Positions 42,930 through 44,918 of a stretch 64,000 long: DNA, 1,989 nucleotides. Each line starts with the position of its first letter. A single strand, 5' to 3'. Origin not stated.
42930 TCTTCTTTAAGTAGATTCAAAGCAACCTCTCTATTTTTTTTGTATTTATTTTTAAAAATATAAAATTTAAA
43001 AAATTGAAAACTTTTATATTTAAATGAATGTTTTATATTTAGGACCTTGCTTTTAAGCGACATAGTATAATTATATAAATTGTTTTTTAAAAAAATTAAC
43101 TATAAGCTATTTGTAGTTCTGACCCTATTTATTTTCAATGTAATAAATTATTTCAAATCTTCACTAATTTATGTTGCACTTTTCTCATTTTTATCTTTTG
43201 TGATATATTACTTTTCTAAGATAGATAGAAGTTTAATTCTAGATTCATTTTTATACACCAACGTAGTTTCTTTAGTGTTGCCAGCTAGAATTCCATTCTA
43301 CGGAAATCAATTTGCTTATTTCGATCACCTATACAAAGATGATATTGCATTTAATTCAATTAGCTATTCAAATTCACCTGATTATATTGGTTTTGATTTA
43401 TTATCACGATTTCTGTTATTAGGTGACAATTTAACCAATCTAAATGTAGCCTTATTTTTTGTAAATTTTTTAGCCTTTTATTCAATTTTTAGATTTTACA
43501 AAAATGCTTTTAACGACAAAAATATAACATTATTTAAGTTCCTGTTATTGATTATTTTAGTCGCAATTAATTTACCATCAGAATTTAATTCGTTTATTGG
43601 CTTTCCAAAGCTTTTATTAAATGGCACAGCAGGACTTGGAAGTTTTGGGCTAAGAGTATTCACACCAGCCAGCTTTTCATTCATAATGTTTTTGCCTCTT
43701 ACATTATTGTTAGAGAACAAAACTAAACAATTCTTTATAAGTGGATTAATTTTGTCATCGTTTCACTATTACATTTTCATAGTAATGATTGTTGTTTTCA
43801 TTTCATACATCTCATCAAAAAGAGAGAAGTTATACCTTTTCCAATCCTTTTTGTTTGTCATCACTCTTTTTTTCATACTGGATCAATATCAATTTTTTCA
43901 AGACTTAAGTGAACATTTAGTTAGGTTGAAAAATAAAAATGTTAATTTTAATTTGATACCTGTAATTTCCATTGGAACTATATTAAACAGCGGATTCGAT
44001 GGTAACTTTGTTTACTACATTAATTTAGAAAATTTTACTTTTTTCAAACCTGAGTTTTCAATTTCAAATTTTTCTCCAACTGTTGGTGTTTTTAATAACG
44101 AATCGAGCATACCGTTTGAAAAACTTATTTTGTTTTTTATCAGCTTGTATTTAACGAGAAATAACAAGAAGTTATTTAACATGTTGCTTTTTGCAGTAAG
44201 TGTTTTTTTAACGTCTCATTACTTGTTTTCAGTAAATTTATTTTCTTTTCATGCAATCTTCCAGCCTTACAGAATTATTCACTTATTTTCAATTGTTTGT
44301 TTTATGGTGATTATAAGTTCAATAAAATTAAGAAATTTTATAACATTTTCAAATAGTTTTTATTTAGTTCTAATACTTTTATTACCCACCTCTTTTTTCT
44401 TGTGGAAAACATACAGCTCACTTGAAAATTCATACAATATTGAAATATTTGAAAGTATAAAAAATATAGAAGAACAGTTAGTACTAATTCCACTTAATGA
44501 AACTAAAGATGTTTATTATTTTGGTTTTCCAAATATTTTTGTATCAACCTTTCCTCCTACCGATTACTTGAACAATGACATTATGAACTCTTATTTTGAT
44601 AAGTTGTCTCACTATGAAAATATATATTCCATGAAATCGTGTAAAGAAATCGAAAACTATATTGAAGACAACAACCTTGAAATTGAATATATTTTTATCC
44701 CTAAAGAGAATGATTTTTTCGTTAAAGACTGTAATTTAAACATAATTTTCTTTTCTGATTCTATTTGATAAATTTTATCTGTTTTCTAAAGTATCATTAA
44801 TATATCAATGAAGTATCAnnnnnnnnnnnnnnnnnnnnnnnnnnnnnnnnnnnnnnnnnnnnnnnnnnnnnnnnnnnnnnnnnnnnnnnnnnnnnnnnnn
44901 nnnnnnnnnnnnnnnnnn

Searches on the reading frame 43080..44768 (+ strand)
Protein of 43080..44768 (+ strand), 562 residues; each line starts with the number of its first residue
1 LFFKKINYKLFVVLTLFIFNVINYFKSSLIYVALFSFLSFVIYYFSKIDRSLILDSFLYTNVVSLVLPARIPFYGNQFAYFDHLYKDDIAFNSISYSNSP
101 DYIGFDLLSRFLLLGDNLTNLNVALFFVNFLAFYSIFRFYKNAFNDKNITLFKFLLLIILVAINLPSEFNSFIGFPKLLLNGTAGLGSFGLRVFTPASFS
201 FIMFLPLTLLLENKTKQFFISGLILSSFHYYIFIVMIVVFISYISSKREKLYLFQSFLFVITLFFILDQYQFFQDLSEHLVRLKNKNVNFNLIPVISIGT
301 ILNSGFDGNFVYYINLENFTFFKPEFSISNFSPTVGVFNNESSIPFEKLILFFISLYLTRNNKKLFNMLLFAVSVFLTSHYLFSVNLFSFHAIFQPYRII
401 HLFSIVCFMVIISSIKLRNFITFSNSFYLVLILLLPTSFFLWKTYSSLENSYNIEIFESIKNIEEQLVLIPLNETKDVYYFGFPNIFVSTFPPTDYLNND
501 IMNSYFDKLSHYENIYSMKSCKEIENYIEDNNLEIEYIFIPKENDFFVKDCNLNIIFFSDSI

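Call 3: search_protein_families(library=pfam, proteins=[window:43080-44768:+], max_evalue=0.001)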
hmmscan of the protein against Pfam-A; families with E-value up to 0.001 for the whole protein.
window:43080-44768:+ (562 aa): 0 families

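Call 4: search_protein_families(library=ncbifam, proteins=[window:43080-44768:+], max_evalue=0.001)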
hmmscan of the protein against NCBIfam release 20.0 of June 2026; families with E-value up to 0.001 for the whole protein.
window:43080-44768:+ (562 aa): 0 families

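Call 31: find_homologous_proteins(query=window:43080-44768:+, max_evalue=0.001)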
Query window:43080-44768:+ (562 aa): 20 proteins with E <= 0.001 among 8000 candidates.
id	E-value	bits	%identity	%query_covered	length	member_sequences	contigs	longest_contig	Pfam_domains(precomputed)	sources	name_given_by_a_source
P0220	0.0e+0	1112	94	100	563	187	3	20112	-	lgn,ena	-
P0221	6.9e-294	994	83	100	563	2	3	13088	-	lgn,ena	-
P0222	1.9e-240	818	75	89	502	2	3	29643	-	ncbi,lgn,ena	-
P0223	6.7e-162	558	51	92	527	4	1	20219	-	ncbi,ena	-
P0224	1.7e-140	488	47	97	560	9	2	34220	-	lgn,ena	-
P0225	1.9e-140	488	46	97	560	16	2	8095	-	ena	-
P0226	2.1e-135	471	46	91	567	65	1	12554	-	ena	-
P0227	9.8e-130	452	45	95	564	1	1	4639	-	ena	-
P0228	2.7e-129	451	45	95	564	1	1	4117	-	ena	-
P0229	3.5e-129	450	45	95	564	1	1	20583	-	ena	-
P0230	4.4e-129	450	45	95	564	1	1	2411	-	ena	-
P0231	1.5e-128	448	44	95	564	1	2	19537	-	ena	-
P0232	2.1e-128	448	45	95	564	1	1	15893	-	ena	-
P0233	6.0e-126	440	45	90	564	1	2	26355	-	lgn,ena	-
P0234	5.9e-120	420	43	92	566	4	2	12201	-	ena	-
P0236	2.1e-115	405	42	96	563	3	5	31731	-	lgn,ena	-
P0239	1.3e-113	399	41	99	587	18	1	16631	-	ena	-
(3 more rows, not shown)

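Call 42: predict_structure(alignment_id=A1)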
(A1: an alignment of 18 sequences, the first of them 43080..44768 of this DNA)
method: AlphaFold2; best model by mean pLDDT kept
length: 562 residues; sequences in the alignment: 18
mean_pLDDT: 77.3   pTM: 0.83
mean pLDDT of the five models: 77.3, 77.2, 76.9, 75.4, 74.6
residues with pLDDT >= 90: 87; 70-90: 333; 50-70: 115; < 50: 27
segments of 3 or more residues with pLDDT < 50: 1-4, 73-77, 87-90, 187-194
pLDDT, mean of each block of 10 residues (from residue 1): 58 87 84 88 77 88 74 50 50 55 74 71 83 93 90 87 70 77 49 57 90 91 84 83 79 82 92 88 68 82 61 85 65 59 85 95 90 89 88 78 91 80 66 77 57 71 76 69 71 73 85 89 90 88 77 81 47
secondary structure, 60 per line:
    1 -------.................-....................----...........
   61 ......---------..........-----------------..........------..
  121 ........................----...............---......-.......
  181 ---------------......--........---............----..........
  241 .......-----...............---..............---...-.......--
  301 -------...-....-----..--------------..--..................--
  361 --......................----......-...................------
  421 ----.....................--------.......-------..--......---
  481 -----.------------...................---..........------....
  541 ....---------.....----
elements in order: H8-24 H26-45 H50-66 H76-85 H103-112 H119-144 H149-163 H167-172 H174-180 H196-201 H204-211 H215-226 H231-247 H253-267 H271-284 E292-298 E312-315 E341-345 H346-358 H363-384 H389-394 H396-414 H425-445 H454-460 H472-477 H499-517 H521-530 E537-541 E554-558

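Call 46: fold_search(model_id=the predicted structure, library=pdb)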
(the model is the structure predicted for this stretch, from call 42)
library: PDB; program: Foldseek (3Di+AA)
matches with E <= 10: 58; with E <= 0.001: 0
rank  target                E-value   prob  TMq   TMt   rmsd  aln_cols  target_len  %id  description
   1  6gxc_A                1.3e-02  0.93  0.29  0.25  14.4       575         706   14  Bacterial oligosaccharyltransferase PglB in complex with an inhibitory peptide and a reactive lipid-linked oligosaccha (released 2018-11-14)
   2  7zli_A                7.1e-02  0.35  0.19  0.17  18.5       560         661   12  Cryo-EM structure of C-mannosyltransferase CeDPY19, in complex with Dol25-P-Man and bound to CMT2-Fab and anti-Fab nan (released 2023-01-11)
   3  7zlg_A                1.0e-01  0.51  0.24  0.21  17.9       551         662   11  Cryo-EM structure of C-mannosyltransferase CeDPY19, in complex with acceptor peptide and bound to CMT2-Fab and anti-Fa (released 2023-01-11)
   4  3rce_A                1.4e-01  0.84  0.36  0.31  14.3       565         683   13  Bacterial oligosaccharyltransferase PglB (released 2011-06-15)
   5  7zlh_A                3.5e-01  0.47  0.34  0.30  13.2       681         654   11  Cryo-EM structure of C-mannosyltransferase CeDPY19, in apo state, bound to CMT2-Fab and anti-Fab nanobody (released 2023-01-11)
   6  3gi1_A                1.0e+00  0.20  0.10  0.18   9.8       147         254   11  Crystal Structure of the laminin-binding protein Lbp of Streptococcus pyogenes (released 2009-08-04)
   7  6rw3_D                1.0e+00  0.03  0.09  0.11  22.6       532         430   14  The molecular basis for sugar import in malaria parasites. (released 2020-01-29)
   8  4my5_D                1.2e+00  0.41  0.09  0.13   8.0       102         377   13  Crystal structure of the aromatic amino acid aminotransferase from Streptococcus mutants (released 2014-10-01)
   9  7lm6                  1.2e+00  0.21  0.11  0.19  10.4       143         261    7  Crystal structure of the Zn(II)-bound AdcAII H205L mutant variant of Streptococcus pneumoniae (released 2021-09-29)
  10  2osv_B                1.8e+00  0.18  0.12  0.21   8.8       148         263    8  Crystal Structure of ZnuA from E. coli (released 2007-04-17)
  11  4my5_B                2.2e+00  0.30  0.10  0.14   7.2       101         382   10  Crystal structure of the aromatic amino acid aminotransferase from Streptococcus mutants (released 2014-10-01)
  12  9jxu_B                2.3e+00  0.07  0.06  0.11  15.6       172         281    8  Crystal structure of cysteine synthase A from Limosilactobacillus reuteri LR1 in its apo form (released 2024-11-13)
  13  1pq4_B                2.4e+00  0.10  0.09  0.16  10.9       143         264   10  Crystal structure of ZnuA (released 2003-11-04)
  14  7a27_GGG              3.7e+00  0.02  0.09  0.13  23.5       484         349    8  Structure of soluble SmhA crystal form 2 of the tripartite alpha-pore forming toxin, Smh, from Serratia marcescens. (released 2021-03-31)
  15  3cx3_A                3.9e+00  0.10  0.09  0.17  10.2       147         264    9  Crystal structure Analysis of the Streptococcus pneumoniae AdcAII protein (released 2008-08-05)
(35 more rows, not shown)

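Call 52: search_protein_families(library=pfam, alignment_id=A1, max_evalue=5)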
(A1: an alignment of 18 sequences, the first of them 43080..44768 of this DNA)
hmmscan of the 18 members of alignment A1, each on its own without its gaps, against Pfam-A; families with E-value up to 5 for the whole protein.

A. member 1, window:43080-44768:+ (562 aa): 0 families

B. families by the number of members that match (of 18 scanned): 3 families
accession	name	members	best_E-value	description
PF13567.11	DUF4131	2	0.11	Domain of unknown function (DUF4131)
PF12089.13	DUF3566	2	0.4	Transmembrane domain of unknown function (DUF3566)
PF14434.11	Imm6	1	0.0046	Immunity protein Imm6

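Call 54: search_solved_structures(query=A1, max_evalue=10, show_alignments=1)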
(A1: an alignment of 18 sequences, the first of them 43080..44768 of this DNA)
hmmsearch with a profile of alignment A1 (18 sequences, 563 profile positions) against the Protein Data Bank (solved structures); distinct sequences matched with E-value up to 10: 0.

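Call 71: search_protein_representatives(alignment_id=A1)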
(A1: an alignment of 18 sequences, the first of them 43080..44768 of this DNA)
Query: 18 sequences, 563 profile positions. Proteins with E-value up to 0.001 (for the whole library): 22; up to 1e-10: 17; up to 1e-30: 10. The best 22 are listed.
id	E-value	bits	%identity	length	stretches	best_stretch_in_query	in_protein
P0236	1.4e-228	776.7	-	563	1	7-561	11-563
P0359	6.1e-202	688.8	-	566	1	1-563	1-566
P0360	4.1e-124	431.9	-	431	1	1-411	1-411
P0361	5.7e-50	187.1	-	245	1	31-267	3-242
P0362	4.4e-48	180.9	-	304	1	233-494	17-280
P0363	5.2e-45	170.7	-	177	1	1-154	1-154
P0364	1.8e-38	149.2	-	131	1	434-562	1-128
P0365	3.3e-38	148.3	-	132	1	142-259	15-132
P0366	7.2e-35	137.3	-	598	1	9-562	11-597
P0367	1.5e-33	132.9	-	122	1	443-563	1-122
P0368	5.7e-30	121.1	-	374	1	204-563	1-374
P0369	7.9e-30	120.6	-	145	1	473-563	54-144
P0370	4.2e-21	91.8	-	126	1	212-332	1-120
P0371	5.0e-21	91.5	-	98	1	415-499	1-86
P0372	7.0e-20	87.8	-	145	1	416-546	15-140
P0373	3.4e-13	65.7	-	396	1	17-362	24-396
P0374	3.9e-13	65.5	-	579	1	11-551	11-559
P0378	1.5e-04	37.2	-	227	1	295-445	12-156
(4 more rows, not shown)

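Call 72: search_protein_families(library=pfam, proteins=[P0366, P0374, P0373, P0359, P0378], max_evalue=1)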
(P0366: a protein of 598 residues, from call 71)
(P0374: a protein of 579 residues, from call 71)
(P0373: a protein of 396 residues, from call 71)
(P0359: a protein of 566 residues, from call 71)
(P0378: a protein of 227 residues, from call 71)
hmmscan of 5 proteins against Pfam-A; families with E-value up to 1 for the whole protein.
P0366 (598 aa): 0 families

P0374 (579 aa): 1 family
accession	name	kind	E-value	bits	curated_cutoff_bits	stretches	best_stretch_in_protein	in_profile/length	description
PF20604.3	DUF6798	-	0.074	13.2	26.9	1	496-521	33-59/61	Domain of unknown function (DUF6798)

P0373 (396 aa): 0 families

P0359 (566 aa): 0 families

P0378 (227 aa): 1 family
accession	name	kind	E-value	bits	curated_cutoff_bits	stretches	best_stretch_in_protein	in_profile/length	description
PF20604.3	DUF6798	-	0.069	13.3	26.9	1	185-215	28-58/61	Domain of unknown function (DUF6798)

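Call 75: find_encoding_contigs(protein=P0224, flank=10000, max_places=1)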
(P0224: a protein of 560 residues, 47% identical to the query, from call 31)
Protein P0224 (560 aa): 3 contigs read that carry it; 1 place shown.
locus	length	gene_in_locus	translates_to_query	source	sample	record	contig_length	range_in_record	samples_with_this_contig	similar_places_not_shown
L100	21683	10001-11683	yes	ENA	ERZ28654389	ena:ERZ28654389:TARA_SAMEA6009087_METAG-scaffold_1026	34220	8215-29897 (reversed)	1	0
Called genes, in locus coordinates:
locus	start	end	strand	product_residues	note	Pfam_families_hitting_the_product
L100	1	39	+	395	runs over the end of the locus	PF01370:Epimerase (weak), PF02719:Polysacc_synt_2, PF16363:GDP_Man_Dehyd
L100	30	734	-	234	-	PF13641:Glyco_tranf_2_3, PF00535:Glycos_transf_2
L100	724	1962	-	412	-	PF01041:DegT_DnrJ_EryC1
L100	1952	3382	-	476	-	-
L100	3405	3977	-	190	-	PF00583:Acetyltransf_1 (weak)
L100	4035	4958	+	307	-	PF00535:Glycos_transf_2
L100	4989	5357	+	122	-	-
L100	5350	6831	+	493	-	-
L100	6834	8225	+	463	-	PF01943:Polysacc_synt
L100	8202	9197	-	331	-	PF00534:Glycos_transf_1, PF13692:Glyco_trans_1_4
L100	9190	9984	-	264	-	PF13578:Methyltransf_24 (weak)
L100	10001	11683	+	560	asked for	-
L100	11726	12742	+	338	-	PF01408:GFO_IDH_MocA, PF22725:GFO_IDH_MocA_C3 (weak)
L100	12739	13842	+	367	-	PF00155:Aminotran_1_2, PF01041:DegT_DnrJ_EryC1, PF01053:Cys_Met_Meta_PP (weak), PF01212:Beta_elim_lyase (weak)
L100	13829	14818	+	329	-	PF00106:adh_short (faint), PF01073:3Beta_HSD, PF01370:Epimerase, PF02719:Polysacc_synt_2, PF04321:RmlD_sub_bind, PF16363:GDP_Man_Dehyd, PF13460:NAD_binding_10 (weak), PF07993:NAD_binding_4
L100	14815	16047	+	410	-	PF01041:DegT_DnrJ_EryC1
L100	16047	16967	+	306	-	PF00535:Glycos_transf_2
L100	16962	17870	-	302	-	PF00551:Formyl_trans_N, PF02911:Formyl_trans_C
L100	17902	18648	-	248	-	PF00551:Formyl_trans_N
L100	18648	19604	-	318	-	-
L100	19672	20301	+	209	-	PF13489:Methyltransf_23, PF01728:FtsJ (weak), PF13649:Methyltransf_25, PF13847:Methyltransf_31, PF08241:Methyltransf_11, PF08242:Methyltransf_12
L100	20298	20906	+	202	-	-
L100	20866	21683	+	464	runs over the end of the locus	-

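Call 76: find_encoding_contigs(protein=P0236, flank=10000, max_places=1)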
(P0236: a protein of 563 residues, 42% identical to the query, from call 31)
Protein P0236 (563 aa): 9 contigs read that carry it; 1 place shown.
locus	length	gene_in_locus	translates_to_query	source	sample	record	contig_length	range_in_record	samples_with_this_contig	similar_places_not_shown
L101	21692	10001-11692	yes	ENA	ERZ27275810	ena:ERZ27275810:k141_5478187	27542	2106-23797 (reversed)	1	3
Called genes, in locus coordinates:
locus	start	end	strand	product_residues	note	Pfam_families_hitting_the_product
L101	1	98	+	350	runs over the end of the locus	PF00534:Glycos_transf_1, PF13692:Glyco_trans_1_4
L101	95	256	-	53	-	-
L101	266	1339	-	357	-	PF00465:Fe-ADH, PF13685:Fe-ADH_2 (weak), PF25137:ADH_Fe_C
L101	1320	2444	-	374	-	PF02776:TPP_enzyme_N, PF02775:TPP_enzyme_C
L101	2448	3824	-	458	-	PF01467:CTP_transf_like, PF13714:PEP_mutase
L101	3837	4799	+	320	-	PF04464:Glyphos_transf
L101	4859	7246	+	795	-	-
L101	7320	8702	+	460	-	PF01943:Polysacc_synt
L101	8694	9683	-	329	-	PF00534:Glycos_transf_1, PF13692:Glyco_trans_1_4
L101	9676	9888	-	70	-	-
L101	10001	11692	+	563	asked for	-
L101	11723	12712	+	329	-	PF01408:GFO_IDH_MocA, PF02894:GFO_IDH_MocA_C, PF22725:GFO_IDH_MocA_C3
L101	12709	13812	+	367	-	PF01041:DegT_DnrJ_EryC1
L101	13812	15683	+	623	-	PF13522:GATase_6, PF13537:GATase_7, PF00733:Asn_synthase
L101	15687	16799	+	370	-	PF01073:3Beta_HSD, PF01370:Epimerase, PF02719:Polysacc_synt_2 (weak), PF07993:NAD_binding_4, PF13460:NAD_binding_10, PF16363:GDP_Man_Dehyd, PF01370:Epimerase, PF16363:GDP_Man_Dehyd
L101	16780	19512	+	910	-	-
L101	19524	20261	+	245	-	PF00535:Glycos_transf_2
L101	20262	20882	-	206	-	PF25084:LbH_EIF2B (faint), PF25087:GMPPB_C (weak), PF00132:Hexapep (weak)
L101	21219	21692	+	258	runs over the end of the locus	-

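Call 77: find_encoding_contigs(protein=P0239, flank=10000, max_places=1)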
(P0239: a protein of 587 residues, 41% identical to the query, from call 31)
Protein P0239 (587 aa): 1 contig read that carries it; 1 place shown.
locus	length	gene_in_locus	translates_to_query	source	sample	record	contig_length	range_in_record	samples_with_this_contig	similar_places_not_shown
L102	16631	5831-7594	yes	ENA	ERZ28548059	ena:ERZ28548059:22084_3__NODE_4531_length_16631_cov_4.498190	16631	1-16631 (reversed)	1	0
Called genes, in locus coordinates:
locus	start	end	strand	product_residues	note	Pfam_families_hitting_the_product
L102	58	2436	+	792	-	-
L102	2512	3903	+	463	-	PF01943:Polysacc_synt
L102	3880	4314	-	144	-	PF00534:Glycos_transf_1, PF13692:Glyco_trans_1_4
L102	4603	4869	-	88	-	-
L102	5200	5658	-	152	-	-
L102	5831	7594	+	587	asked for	-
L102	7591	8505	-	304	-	PF00535:Glycos_transf_2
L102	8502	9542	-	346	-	PF04321:RmlD_sub_bind, PF01073:3Beta_HSD, PF01370:Epimerase, PF02719:Polysacc_synt_2, PF07993:NAD_binding_4 (faint), PF16363:GDP_Man_Dehyd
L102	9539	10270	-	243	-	PF00483:NTP_transferase, PF12804:NTP_transf_3 (weak)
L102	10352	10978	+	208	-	PF00456:Transketolase_N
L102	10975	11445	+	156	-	PF02779:Transket_pyr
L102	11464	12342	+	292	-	-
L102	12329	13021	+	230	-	PF05050:Methyltransf_21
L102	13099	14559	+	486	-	-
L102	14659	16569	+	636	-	PF01757:Acyl_transf_3, PF19040:SGNH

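Call 97: predict_structure(alignment_id=A4)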
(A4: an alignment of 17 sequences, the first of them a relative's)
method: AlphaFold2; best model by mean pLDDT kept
length: 587 residues; sequences in the alignment: 17
mean_pLDDT: 76.8   pTM: 0.79
mean pLDDT of the five models: 76.8, 76.2, 75.7, 73.9, 72.3
residues with pLDDT >= 90: 106; 70-90: 319; 50-70: 112; < 50: 50
segments of 3 or more residues with pLDDT < 50: 1-5, 13-27, 96-98, 110-115, 206-216, 472-474
pLDDT, mean of each block of 10 residues (from residue 1): 50 46 47 80 84 92 89 89 79 51 54 49 67 74 82 91 80 84 77 72 61 49 84 92 89 81 90 87 88 86 78 80 73 81 80 54 79 93 88 93 88 73 81 91 63 69 69 61 87 81 70 67 74 83 90 87 88 85 85
secondary structure, 60 per line:
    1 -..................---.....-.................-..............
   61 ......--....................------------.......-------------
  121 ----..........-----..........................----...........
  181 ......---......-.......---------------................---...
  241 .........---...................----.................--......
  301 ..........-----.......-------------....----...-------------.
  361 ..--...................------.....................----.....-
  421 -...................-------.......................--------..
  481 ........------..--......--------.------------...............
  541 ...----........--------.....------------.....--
elements in order: H2-19 H23-27 H29-45 H47-66 H69-88 H101-107 H125-134 H140-165 H170-186 H190-195 H197-203 H219-234 H238-249 H253-271 H276-292 H295-310 E316-322 E336-339 E344-346 E360-362 E365-369 H370-383 H390-410 H415-419 H422-440 H448-470 H479-488 H499-504 H526-543 H548-555 E564-568 E581-585

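Call 99: fold_search(model_id=the predicted structure, library=pdb)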
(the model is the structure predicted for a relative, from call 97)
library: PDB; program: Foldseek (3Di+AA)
matches with E <= 10: 64; with E <= 0.001: 0
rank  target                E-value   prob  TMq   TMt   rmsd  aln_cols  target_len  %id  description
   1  7zlg_A                5.3e-02  0.35  0.18  0.17  18.3       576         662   10  Cryo-EM structure of C-mannosyltransferase CeDPY19, in complex with acceptor peptide and bound to CMT2-Fab and anti-Fa (released 2023-01-11)
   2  6ftg_5                1.2e-01  0.72  0.32  0.30  12.4       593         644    9  Subtomogram average of OST-containing ribosome-translocon complexes from canine rough microsomal membranes (released 2018-03-21)
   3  8agc_A                1.5e-01  0.72  0.34  0.30  11.7       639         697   12  Structure of yeast oligosaccharylransferase complex with lipid-linked oligosaccharide and non-acceptor peptide bound (released 2022-12-07)
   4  7oci_F                8.8e-01  0.25  0.31  0.29  14.7       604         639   11  Cryo-EM structure of yeast Ost6p containing oligosaccharyltransferase complex (released 2022-02-16)
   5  6gxc_A                1.1e+00  0.16  0.29  0.25  14.0       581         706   11  Bacterial oligosaccharyltransferase PglB in complex with an inhibitory peptide and a reactive lipid-linked oligosaccha (released 2018-11-14)
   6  3waj                  1.4e+00  0.20  0.32  0.25  17.6       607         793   11  Crystal structure of the Archaeoglobus fulgidus oligosaccharyltransferase (O29867_ARCFU) complex with Zn and sulfate (released 2013-10-30)
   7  5ogl_A                1.6e+00  0.12  0.26  0.23  15.7       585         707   11  Structure of bacterial oligosaccharyltransferase PglB in complex with an acceptor peptide and an lipid-linked oligosac (released 2017-10-25)
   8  8tj3_B                1.9e+00  0.13  0.19  0.28  16.4       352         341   11  Structural basis of peptidoglycan synthesis by E. coli RodA-PBP2 complex (released 2023-08-30)
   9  9ntc                  1.9e+00  0.02  0.09  0.11  21.2       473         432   12  Structure of Synaptic Vesicle Protein 2A Bound to Brivaracetam and UCB1244283 (released 2025-09-10)
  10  6ezn_F                2.2e+00  0.12  0.28  0.26  15.6       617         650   12  Cryo-EM structure of the yeast oligosaccharyltransferase (OST) complex (released 2018-01-17)
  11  7a27_GGG              2.3e+00  0.01  0.07  0.10  26.2       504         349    9  Structure of soluble SmhA crystal form 2 of the tripartite alpha-pore forming toxin, Smh, from Serratia marcescens. (released 2021-03-31)
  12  3itk_C                2.6e+00  0.09  0.14  0.16  17.3       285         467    9  Crystal structure of human UDP-glucose dehydrogenase Thr131Ala, apo form. (released 2009-09-15)
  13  8b70_A                2.6e+00  0.01  0.10  0.10  26.4       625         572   13  KimA from B. subtilis with nucleotide second-messenger c-di-AMP bound (released 2023-01-18)
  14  2ps9_B                2.7e+00  0.14  0.12  0.22  10.6       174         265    6  Structure and metal binding properties of ZnuA, a periplasmic zinc transporter from Escherichia coli (released 2007-06-05)
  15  7bvh_A                2.7e+00  0.04  0.17  0.12  21.9       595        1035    9  Crystal structure of arabinosyltransferase EmbC2-AcpM2 complex from Mycobacterium smegmatis complexed with di-arabinos (released 2020-04-29)
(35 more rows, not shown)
